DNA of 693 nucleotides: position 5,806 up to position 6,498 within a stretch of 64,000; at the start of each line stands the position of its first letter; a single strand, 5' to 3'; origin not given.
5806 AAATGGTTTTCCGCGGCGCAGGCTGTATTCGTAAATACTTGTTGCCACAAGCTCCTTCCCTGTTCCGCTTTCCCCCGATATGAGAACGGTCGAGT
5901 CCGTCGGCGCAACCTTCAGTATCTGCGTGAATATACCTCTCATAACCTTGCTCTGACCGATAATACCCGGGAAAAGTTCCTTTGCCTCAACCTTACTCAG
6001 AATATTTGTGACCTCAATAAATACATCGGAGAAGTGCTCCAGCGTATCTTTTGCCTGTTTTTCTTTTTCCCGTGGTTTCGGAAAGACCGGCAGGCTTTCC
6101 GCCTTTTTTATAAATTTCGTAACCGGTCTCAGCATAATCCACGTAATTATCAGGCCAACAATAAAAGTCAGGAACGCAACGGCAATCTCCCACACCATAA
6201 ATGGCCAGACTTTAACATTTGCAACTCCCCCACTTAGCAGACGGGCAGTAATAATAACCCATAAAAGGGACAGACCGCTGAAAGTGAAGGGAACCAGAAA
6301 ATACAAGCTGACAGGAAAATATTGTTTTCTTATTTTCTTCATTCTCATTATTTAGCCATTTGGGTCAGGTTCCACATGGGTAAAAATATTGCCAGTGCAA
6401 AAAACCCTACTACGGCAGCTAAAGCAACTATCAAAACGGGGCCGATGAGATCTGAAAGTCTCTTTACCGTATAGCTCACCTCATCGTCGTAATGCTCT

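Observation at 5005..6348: Membrane-tethered sigma-54 activator with no receiver or sensor domain, embedded in the pilus operon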

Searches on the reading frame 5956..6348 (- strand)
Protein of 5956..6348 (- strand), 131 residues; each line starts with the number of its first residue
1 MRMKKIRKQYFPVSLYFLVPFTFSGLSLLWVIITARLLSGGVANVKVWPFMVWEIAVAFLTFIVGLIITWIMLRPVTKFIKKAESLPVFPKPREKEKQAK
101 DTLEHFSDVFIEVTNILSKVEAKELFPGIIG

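Call 28: search_protein_families(library=pfam, alignment_id=A1, max_evalue=10)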
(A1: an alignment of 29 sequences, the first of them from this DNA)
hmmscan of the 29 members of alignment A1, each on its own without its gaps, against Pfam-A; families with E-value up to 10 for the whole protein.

A. member 1, seq(131 aa): 3 families
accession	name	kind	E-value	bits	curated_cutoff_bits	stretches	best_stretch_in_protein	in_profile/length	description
PF09581.16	Spore_III_AF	-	0.0051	17.3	28.3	1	61-102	24-64/185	Stage III sporulation protein AF (Spore_III_AF)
PF06295.17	ZapG-like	-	0.29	11.6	33.5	1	59-105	2-50/123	Z-ring associated protein G-like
PF06781.17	CrgA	-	0.35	11.5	24.8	1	14-69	33-85/89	Cell division protein CrgA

B. families by the number of members that match (of 29 scanned): 40 families (the first 25 are shown)
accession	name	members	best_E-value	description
PF09581.16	Spore_III_AF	8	0.0016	Stage III sporulation protein AF (Spore_III_AF)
PF12420.13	DUF3671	8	0.13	Fam-L, Fam-M like protein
PF20563.3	DUF6773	6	0.071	Family of unknown function (DUF6773)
PF17402.7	DUF5408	5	0.24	Family of unknown function (DUF5408)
PF03253.19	UT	2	0.0013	Urea transporter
PF04893.22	Yip1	2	0.0057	Yip1 domain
PF07264.17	EI24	2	0.008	Sulfate transporter CysZ/Etoposide-induced protein 2.4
PF14163.11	SieB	2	0.042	Super-infection exclusion protein B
PF11016.13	DUF2854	2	0.046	Protein of unknown function (DUF2854)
PF06295.17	ZapG-like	2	0.095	Z-ring associated protein G-like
PF03419.18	Peptidase_U4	2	0.31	Sporulation factor SpoIIGA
PF07219.19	HemY_N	2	0.42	HemY protein N-terminus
PF06305.16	LapA_dom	2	1.2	Lipopolysaccharide assembly protein A domain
PF17431.7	YpmT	2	2.3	Uncharacterized YmpT-like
PF11282.13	DUF3082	1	0.0032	Protein of unknown function (DUF3082)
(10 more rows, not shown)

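Call 29: search_solved_structures(query=A1, max_evalue=10, show_alignments=3)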
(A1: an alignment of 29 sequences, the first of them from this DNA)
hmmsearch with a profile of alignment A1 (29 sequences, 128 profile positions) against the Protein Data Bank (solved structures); distinct sequences matched with E-value up to 10: 2.
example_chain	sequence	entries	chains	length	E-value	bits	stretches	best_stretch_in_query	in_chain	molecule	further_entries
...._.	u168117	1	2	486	1.5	12.3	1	34-75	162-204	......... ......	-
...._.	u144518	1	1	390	8.8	9.8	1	18-107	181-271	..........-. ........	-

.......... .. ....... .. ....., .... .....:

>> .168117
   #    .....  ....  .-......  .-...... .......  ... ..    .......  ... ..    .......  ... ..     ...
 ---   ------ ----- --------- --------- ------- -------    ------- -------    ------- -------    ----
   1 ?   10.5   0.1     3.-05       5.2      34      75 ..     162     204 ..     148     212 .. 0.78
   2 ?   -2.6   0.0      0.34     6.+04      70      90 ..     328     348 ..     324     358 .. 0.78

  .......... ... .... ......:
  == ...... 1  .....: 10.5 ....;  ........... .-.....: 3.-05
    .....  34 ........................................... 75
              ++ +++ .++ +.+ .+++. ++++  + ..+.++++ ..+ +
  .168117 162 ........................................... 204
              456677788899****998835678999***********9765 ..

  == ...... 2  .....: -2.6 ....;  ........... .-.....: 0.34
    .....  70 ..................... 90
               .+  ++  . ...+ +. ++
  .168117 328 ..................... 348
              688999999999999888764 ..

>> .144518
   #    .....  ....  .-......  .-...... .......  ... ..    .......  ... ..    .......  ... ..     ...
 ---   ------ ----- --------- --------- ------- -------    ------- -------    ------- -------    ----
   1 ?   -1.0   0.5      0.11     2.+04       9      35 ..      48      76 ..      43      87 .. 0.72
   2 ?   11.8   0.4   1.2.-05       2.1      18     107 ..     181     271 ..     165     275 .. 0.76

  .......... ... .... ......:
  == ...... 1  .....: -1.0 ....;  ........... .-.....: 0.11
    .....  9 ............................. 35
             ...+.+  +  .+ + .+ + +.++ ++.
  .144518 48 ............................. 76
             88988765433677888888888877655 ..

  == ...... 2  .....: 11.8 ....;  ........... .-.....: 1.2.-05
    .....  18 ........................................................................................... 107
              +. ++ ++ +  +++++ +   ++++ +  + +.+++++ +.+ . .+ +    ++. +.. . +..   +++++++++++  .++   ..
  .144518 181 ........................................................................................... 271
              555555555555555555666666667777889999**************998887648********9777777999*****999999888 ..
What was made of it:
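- Tried and rejected: The PDB sequence profile's best hit was E 1.5 on a kinase TM2 (call 29).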

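Call 39: search_protein_representatives(alignment_id=A2)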
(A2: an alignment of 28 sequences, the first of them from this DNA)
Query: 28 sequences, 128 profile positions. Proteins with E-value up to 0.001 (for the whole library): 100; up to 1e-10: 63; up to 1e-30: 5. The best 100 are listed.
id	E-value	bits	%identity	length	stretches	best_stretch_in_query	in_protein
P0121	1.2e-34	135.5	-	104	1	1-100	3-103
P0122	1.2e-32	129.0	-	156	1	1-128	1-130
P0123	2.1e-31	125.0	-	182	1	1-127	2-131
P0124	3.1e-31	124.5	-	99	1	1-90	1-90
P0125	9.9e-31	122.8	-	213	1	1-128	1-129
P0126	1.6e-30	122.1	-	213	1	13-128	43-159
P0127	2.2e-29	118.5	-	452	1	1-127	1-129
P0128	1.3e-28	115.9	-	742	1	1-128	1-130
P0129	2.6e-28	115.0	-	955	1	1-128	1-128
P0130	1.3e-26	109.5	-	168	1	1-128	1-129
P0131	4.3e-26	107.8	-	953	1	4-128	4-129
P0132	9.6e-26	106.7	-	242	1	1-128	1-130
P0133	1.2e-25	106.3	-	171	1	1-128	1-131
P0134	1.4e-25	106.2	-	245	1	1-128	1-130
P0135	2.0e-25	105.7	-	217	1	1-128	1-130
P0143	2.6e-21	92.4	-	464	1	1-127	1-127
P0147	7.3e-19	84.5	-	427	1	3-128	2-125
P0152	1.2e-17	80.5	-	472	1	4-128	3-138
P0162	3.6e-15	72.5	-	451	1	4-128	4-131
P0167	2.3e-14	70.0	-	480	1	6-128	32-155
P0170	8.4e-14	68.1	-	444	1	5-128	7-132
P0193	1.6e-08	51.1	-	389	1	3-86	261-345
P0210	6.4e-06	42.6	-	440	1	4-125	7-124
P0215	6.3e-05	39.4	-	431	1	3-127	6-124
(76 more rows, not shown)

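Call 40: search_protein_families(library=pfam, proteins=[P0128, P0129, P0131, P0143, P0147, P0152, P0167, P0193, P0210, P0215], max_evalue=0.0001)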
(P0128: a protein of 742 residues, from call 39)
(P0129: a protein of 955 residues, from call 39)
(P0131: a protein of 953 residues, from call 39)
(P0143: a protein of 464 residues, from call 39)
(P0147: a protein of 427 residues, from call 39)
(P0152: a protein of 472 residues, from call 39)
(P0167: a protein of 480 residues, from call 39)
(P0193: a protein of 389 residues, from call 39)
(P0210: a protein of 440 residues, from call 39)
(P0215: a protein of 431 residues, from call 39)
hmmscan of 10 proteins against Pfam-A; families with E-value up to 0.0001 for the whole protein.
P0128 (742 aa): 9 families
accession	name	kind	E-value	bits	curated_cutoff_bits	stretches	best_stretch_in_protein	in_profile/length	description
PF00158.32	Sigma54_activat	-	4.3e-55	186.4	20.2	1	128-294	1-167/168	Sigma-54 interaction domain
PF02518.31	HATPase_c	-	1.9e-26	93.1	26.4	1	497-602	3-110/111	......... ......-, DNA gyrase B-, and HSP90-like ATPase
PF25601.1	AAA_lid_14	-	8.9e-22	77.2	27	1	300-375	1-81/87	AAA+ ATPase lid domain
PF00072.30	Response_reg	-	4.7e-20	72.3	30.2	1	626-735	1-108/111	Response regulator receiver domain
PF14532.12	Sigma54_activ_2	-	7.3e-19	68.8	25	1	129-299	1-138/138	Sigma-54 interaction domain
PF00512.31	HisKA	-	4.8e-08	33.4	26.9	1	391-454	4-66/66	His Kinase A (phospho-acceptor) domain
PF07728.20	AAA_5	-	1.7e-07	31.8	22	1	152-269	2-122/139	AAA domain (dynein-related subfamily)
PF00004.35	AAA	-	4.3e-07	30.9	21.2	1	152-270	1-110/131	ATPase family associated with various cellular activities (AAA)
PF07724.20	AAA_2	-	5e-06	27.1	27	1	150-277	4-132/166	AAA domain (Cdc48 subfamily)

P0129 (955 aa): 16 families
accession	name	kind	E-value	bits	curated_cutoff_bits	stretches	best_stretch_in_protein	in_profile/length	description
PF00437.27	T2SSE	-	1.3e-92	310.7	24.9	1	568-949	2-368/370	Type II/IV secretion system protein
PF00158.32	Sigma54_activat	-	9.9e-60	201.5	20.2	1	127-291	2-167/168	Sigma-54 interaction domain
PF14532.12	Sigma54_activ_2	-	3.5e-22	79.6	25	1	127-296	1-138/138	Sigma-54 interaction domain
PF25601.1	AAA_lid_14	-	6.8e-20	71.1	27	1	297-378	1-82/87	AAA+ ATPase lid domain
PF05157.20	MshEN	-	3.8e-17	62.5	23.1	1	447-530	3-87/90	MshEN domain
PF13191.12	AAA_16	-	5e-10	40.6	32.6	0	126-178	2-55/167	AAA ATPase domain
PF07728.20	AAA_5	-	3.6e-09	37.2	22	1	150-265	2-121/139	AAA domain (dynein-related subfamily)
PF13401.12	AAA_22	-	8.3e-09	36.3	27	0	148-187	6-48/130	AAA domain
PF20720.3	nSTAND3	-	6.6e-07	29.6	27.2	0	708-745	17-54/155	Novel STAND NTPase 3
PF13555.12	AAA_29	-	4.8e-06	26.7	27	0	706-725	20-39/61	P-loop containing region of AAA domain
PF06745.19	ATPase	-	4.8e-06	26.6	26.6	1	145-191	17-65/231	KaiC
PF00005.33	ABC_tran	-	6.1e-06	27.3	25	0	145-173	9-37/137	ABC transporter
PF25199.1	nSTAND_NTPase5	-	1.2e-05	25.6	34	0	705-746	38-80/145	Novel STAND NTPase 5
PF00004.35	AAA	-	1.9e-05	25.6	21.2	0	150-256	1-99/131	ATPase family associated with various cellular activities (AAA)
PF13173.12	AAA_14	-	3.5e-05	24.2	27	0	710-803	4-88/129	AAA domain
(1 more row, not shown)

P0131 (953 aa): 7 families
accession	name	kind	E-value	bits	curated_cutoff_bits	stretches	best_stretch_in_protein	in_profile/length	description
PF00437.27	T2SSE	-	4.6e-94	315.5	24.9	1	569-948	4-369/370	Type II/IV secretion system protein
PF00158.32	Sigma54_activat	-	2e-54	184.2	20.2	1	127-292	1-167/168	Sigma-54 interaction domain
PF25601.1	AAA_lid_14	-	4.1e-22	78.2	27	1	298-370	1-73/87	AAA+ ATPase lid domain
PF14532.12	Sigma54_activ_2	-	4.2e-18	66.3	25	1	128-297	1-138/138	Sigma-54 interaction domain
PF05157.20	MshEN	-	1.3e-15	57.6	23.1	1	443-528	1-87/90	MshEN domain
PF07728.20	AAA_5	-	2e-08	34.8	22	1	151-266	2-121/139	AAA domain (dynein-related subfamily)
PF13191.12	AAA_16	-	3.6e-05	24.7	32.6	0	127-186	2-63/167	AAA ATPase domain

P0143 (464 aa): 6 families
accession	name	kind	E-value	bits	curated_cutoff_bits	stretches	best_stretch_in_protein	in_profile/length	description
PF00158.32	Sigma54_activat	-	3.5e-73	245.2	20.2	1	126-291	1-166/168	Sigma-54 interaction domain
PF25601.1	AAA_lid_14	-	1.3e-22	79.9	27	1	298-370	1-77/87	AAA+ ATPase lid domain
PF14532.12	Sigma54_activ_2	-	1.6e-20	74.2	25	1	128-297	2-138/138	Sigma-54 interaction domain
PF02954.25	HTH_8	-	4e-08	33.3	22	1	416-447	4-35/42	Bacterial regulatory protein, Fis family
PF07728.20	AAA_5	-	4.6e-08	33.6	22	1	150-270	2-125/139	AAA domain (dynein-related subfamily)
PF00004.35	AAA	-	4.8e-06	27.5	21.2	1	150-270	1-111/131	ATPase family associated with various cellular activities (AAA)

P0147 (427 aa): 8 families
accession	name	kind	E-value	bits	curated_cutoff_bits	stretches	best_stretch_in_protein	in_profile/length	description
PF00158.32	Sigma54_activat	-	3.4e-34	118.4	20.2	1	124-283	2-167/168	Sigma-54 interaction domain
PF25601.1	AAA_lid_14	-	2.3e-16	59.8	27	1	290-353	2-71/87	AAA+ ATPase lid domain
PF14532.12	Sigma54_activ_2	-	2.7e-15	57.3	25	1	124-288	1-138/138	Sigma-54 interaction domain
PF02954.25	HTH_8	-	4.5e-13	49.1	22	1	375-415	2-42/42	Bacterial regulatory protein, Fis family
PF07728.20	AAA_5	-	7.8e-06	26.4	22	1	146-251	1-107/139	AAA domain (dynein-related subfamily)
PF07724.20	AAA_2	-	8.4e-06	26.4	27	1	147-267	6-132/166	AAA domain (Cdc48 subfamily)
PF00493.29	MCM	-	2.9e-05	23.7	23.3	1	105-234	9-145/224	MCM P-loop domain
PF01078.27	Mg_chelatase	-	5.4e-05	23.1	20.3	0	198-263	94-162/207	Magnesium chelatase, subunit ChlI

P0152 (472 aa): 7 families
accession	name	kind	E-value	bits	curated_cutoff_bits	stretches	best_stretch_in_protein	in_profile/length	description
PF00158.32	Sigma54_activat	-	5.1e-74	248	20.2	1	136-302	1-167/168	Sigma-54 interaction domain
PF14532.12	Sigma54_activ_2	-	1.2e-20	74.6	25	1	137-307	1-138/138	Sigma-54 interaction domain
PF25601.1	AAA_lid_14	-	6.9e-20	71.1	27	1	308-382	1-81/87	AAA+ ATPase lid domain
PF02954.25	HTH_8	-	2.8e-11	43.4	22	1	420-459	2-41/42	Bacterial regulatory protein, Fis family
PF07728.20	AAA_5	-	1.2e-07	32.2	22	1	160-279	2-124/139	AAA domain (dynein-related subfamily)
PF07724.20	AAA_2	-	8.9e-06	26.3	27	1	158-289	4-136/166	AAA domain (Cdc48 subfamily)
PF01078.27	Mg_chelatase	-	2.5e-05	24.2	20.3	0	215-278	93-158/207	Magnesium chelatase, subunit ChlI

P0167 (480 aa): 9 families
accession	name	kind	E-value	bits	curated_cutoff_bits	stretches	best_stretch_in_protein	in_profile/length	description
PF00158.32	Sigma54_activat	-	9e-70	234.2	20.2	1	153-319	1-167/168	Sigma-54 interaction domain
PF25601.1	AAA_lid_14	-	1.4e-23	82.9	27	1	327-400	4-78/87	AAA+ ATPase lid domain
PF14532.12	Sigma54_activ_2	-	1.2e-20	74.6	25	1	154-324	1-138/138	Sigma-54 interaction domain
PF02954.25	HTH_8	-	7.7e-10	38.8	22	1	427-467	2-42/42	Bacterial regulatory protein, Fis family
PF07728.20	AAA_5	-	1.2e-07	32.3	22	1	177-296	2-124/139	AAA domain (dynein-related subfamily)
PF00004.35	AAA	-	4.6e-06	27.6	21.2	1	177-314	1-126/131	ATPase family associated with various cellular activities (AAA)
PF01078.27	Mg_chelatase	-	4.8e-06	26.6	20.3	0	232-294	93-157/207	Magnesium chelatase, subunit ChlI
PF07726.17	AAA_3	-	2.9e-05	24.4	27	1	177-295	2-111/131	ATPase family associated with various cellular activities (AAA)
PF07724.20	AAA_2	-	3.4e-05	24.4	27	1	175-302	4-132/166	AAA domain (Cdc48 subfamily)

P0193 (389 aa): 1 family
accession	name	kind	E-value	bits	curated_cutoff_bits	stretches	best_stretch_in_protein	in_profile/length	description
PF00482.28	T2SSF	-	6.5e-27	94.4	25.2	1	122-238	1-119/125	Type II secretion system (T2SS), protein F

P0210 (440 aa): 8 families
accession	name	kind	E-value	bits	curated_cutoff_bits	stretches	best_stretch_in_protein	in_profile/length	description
PF00158.32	Sigma54_activat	-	9.6e-70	234.1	20.2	1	127-291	3-167/168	Sigma-54 interaction domain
PF25601.1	AAA_lid_14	-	1.1e-20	73.7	27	1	297-368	1-76/87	AAA+ ATPase lid domain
PF14532.12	Sigma54_activ_2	-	1.7e-20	74.1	25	1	127-296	2-138/138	Sigma-54 interaction domain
PF02954.25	HTH_8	-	3.4e-11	43.1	22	1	391-431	2-42/42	Bacterial regulatory protein, Fis family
PF01078.27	Mg_chelatase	-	3.1e-06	27.2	20.3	0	204-267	93-158/207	Magnesium chelatase, subunit ChlI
PF07724.20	AAA_2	-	1e-05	26.1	27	1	148-277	5-135/166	AAA domain (Cdc48 subfamily)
PF00004.35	AAA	-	4e-05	24.5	21.2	1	149-287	1-127/131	ATPase family associated with various cellular activities (AAA)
PF07728.20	AAA_5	-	6.9e-05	23.3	22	0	149-267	2-123/139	AAA domain (dynein-related subfamily)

P0215 (431 aa): 7 families
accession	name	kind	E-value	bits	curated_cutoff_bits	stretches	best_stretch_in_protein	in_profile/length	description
PF00158.32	Sigma54_activat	-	6.3e-73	244.4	20.2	1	123-290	1-168/168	Sigma-54 interaction domain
PF14532.12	Sigma54_activ_2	-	5.3e-20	72.5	25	1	126-294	3-138/138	Sigma-54 interaction domain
PF25601.1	AAA_lid_14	-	2e-19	69.7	27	1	295-362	1-73/87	AAA+ ATPase lid domain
PF02954.25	HTH_8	-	1.9e-10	40.7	22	1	383-423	2-42/42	Bacterial regulatory protein, Fis family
PF07728.20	AAA_5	-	3.3e-09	37.3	22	1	147-265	2-123/139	AAA domain (dynein-related subfamily)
PF01078.27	Mg_chelatase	-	4.8e-08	33.1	20.3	1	202-265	93-158/207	Magnesium chelatase, subunit ChlI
PF07724.20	AAA_2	-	3.7e-06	27.5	27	1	145-275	4-135/166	AAA domain (Cdc48 subfamily)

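Call 51: find_encoding_contigs(protein=P0129, flank=10000, max_places=3)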
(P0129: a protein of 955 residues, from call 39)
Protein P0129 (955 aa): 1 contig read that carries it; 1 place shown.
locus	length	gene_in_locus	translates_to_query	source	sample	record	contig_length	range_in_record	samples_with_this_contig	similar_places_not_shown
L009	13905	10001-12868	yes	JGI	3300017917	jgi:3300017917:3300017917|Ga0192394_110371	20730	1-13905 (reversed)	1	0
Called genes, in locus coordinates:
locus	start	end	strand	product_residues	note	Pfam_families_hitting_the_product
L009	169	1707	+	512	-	-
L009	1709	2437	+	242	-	-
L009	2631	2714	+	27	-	-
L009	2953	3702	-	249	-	PF00497:SBP_bac_3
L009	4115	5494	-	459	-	PF01139:RtcB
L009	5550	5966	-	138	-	PF01951:Archease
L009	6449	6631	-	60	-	-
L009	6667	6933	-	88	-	PF11746:DUF3303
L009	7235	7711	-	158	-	PF13511:DUF4124, PF00462:Glutaredoxin, PF13417:GST_N_3 (weak), PF13409:GST_N_2 (weak)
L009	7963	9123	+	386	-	PF13509:S1_2 (faint), PF21710:Spt6_S1 (faint), PF00575:S1, PF23459:S1_RRP5, PF00575:S1, PF23459:S1_RRP5 (weak)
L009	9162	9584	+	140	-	PF01906:YbjQ_1 (weak)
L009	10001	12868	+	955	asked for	PF00004:AAA (faint), PF00005:ABC_tran (faint), PF00158:Sigma54_activat, PF07728:AAA_5 (weak), PF14532:Sigma54_activ_2, PF25601:AAA_lid_14, PF05157:MshEN, PF00437:T2SSE, +7 more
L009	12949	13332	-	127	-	PF00072:Response_reg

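Call 56: find_related_loci(query=A2, collection=genome_contigs, flank=6000)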
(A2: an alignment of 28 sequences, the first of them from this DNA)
Query A2 (131 aa) in genome_contigs; peptide patterns used: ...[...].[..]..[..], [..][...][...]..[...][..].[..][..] (x = any residue, [..] = any of these).
128 stretches matched a pattern; 34 encode a relative of the query (tblastn E <= 1e-3); 34 distinct loci.
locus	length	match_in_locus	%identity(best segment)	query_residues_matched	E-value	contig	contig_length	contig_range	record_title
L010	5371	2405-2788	66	6-131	1e-50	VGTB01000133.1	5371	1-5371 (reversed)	MAG: Deltaproteobacteria bacterium isolate M_DeepCast_400m_m1_009 M_DeepCast_400m_m1_009_Ga0194112_10034341, whole genom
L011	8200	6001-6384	55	5-131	3e-45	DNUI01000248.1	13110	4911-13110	MAG TPA_asm: Syntrophaceae bacterium isolate UBA10514 contig_18587, whole genome shotgun sequence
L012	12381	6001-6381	56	6-131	6e-45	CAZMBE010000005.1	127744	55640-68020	MAG TPA_asm: uncultured Syntrophaceae bacterium isolate binchicken_co74_360 genome assembly, contig: NODE_197_length_127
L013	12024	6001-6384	57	6-131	1e-42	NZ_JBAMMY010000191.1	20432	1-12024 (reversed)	Desulfobacterium sp. N47 k141_703, whole genome shotgun sequence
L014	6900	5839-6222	53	7-131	1e-42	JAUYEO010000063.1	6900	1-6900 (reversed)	MAG: Desulfobacterales bacterium isolate C21_concoct.bin.118_sub C21_k141_7977, whole genome shotgun sequence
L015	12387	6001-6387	52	5-131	4e-42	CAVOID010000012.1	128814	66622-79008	MAG: uncultured delta proteobacterium isolate MFD10007.bin.2.31 genome assembly, contig: contig_59782, whole genome shot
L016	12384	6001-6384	56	6-131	4e-42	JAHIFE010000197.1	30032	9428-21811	MAG: Proteobacteria bacterium isolate KR11_0.1_MetaG.mb.69 KR11_0.1_MetaG.mb.69_k141_1076329, whole genome shotgun seque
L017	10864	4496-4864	52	6-131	2e-41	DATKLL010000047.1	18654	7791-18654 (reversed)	MAG TPA_asm: Syntrophales bacterium isolate SMAG_U14684 k141_376704, whole genome shotgun sequence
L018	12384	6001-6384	52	7-131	3e-41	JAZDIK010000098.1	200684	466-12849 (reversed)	MAG: Pseudomonadota bacterium isolate MEGAHIT-group-0.394 k141_20837353, whole genome shotgun sequence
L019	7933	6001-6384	52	7-131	2e-40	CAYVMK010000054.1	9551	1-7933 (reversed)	MAG TPA_asm: uncultured Desulfonema sp. isolate binchicken_co220_146 genome assembly, contig: NODE_4741_length_9551_cov_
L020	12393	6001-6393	50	3-131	5e-40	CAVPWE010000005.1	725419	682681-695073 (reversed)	MAG: uncultured delta proteobacterium isolate MFD00032.bin.1.44 genome assembly, contig: contig_46519, whole genome shot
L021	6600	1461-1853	52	3-131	2e-39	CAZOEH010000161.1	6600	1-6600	MAG TPA_asm: uncultured Desulfonema sp. isolate SRP062349_co5_33 genome assembly, contig: NODE_7142_length_6600_cov_8.08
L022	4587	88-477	48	5-131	2e-39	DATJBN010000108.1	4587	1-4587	MAG TPA_asm: Syntrophales bacterium isolate SMAG_U15355 k141_4981434, whole genome shotgun sequence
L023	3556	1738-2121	49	7-131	3e-39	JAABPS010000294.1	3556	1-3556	MAG: Desulfobacteraceae bacterium isolate S01.Bin004 Scaffold_253_1, whole genome shotgun sequence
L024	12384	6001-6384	51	7-131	6e-39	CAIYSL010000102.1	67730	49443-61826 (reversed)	MAG: uncultured Syntrophobacterales bacterium isolate LaPlata_bin-3846 genome assembly, contig: bin-3846:102/141, whole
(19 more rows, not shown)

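Call 62: find_encoding_contigs(protein=P0131, flank=10000, max_places=2)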
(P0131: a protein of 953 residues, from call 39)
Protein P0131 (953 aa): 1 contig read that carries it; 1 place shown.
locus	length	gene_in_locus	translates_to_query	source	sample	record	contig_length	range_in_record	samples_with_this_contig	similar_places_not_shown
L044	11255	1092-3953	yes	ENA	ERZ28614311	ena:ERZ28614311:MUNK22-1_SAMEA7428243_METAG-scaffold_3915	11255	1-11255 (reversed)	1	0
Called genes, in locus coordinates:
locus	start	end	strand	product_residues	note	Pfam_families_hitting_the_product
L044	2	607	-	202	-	?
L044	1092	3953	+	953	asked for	PF00158:Sigma54_activat, PF14532:Sigma54_activ_2, PF07728:AAA_5, PF25601:AAA_lid_14, PF05157:MshEN, PF00437:T2SSE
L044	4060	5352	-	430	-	PF01553:Acyltransferase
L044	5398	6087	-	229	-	PF13353:Fer4_12, PF04055:Radical_SAM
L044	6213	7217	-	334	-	PF00756:Esterase (weak), PF10503:Esterase_PHB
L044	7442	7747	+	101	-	PF13499:EF-hand_7 (faint), PF13405:EF-hand_6 (faint), PF00036:EF-hand_1 (faint), PF13202:EF-hand_5 (faint)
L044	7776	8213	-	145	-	PF13291:ACT_4 (faint), PF19571:ACT_8, PF01842:ACT, PF22629:ACT_AHAS_ss (faint), PF01842:ACT (weak)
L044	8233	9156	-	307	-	PF01515:PTA_PTB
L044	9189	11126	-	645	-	PF00724:Oxidored_FMN, PF01266:DAO (faint), PF13434:Lys_Orn_oxgnase (faint), PF03486:HI0933_like (weak), PF07992:Pyr_redox_2, PF13450:NAD_binding_8 (weak), PF13738:Pyr_redox_3, PF00070:Pyr_redox, +1 more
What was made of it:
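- The machine-versus-pilin choice rests on two distant fusion proteins (41-43% identical) that sit outside pilus clusters (calls 51, 62). The EBP-MshE fusions that lack any nearby pilin gene are not explained by this model (calls 51, 62).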

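Call 63: find_encoding_contigs(protein=P0170, flank=10000, max_places=2)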
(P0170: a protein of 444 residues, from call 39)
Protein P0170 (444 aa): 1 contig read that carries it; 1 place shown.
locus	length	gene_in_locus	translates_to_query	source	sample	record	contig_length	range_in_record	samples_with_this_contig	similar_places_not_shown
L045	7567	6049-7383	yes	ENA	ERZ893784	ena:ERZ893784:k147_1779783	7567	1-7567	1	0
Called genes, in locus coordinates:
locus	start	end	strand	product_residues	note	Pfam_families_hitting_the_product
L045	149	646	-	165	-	PF02577:BFN_dom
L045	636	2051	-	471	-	PF00919:UPF0004, PF04055:Radical_SAM, PF01938:TRAM (faint)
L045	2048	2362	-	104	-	PF16256:DUF4911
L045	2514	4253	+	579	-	PF01368:DHH, PF02272:DHHA1, PF17768:RecJ_OB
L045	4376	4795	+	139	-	-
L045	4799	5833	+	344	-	PF12706:Lactamase_B_2 (weak)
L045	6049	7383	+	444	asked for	PF00158:Sigma54_activat, PF01078:Mg_chelatase (faint), PF14532:Sigma54_activ_2, PF07728:AAA_5 (weak), PF25601:AAA_lid_14, PF02954:HTH_8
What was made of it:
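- One relative (P0170, L045) is not preceded by a platform gene (call 63).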
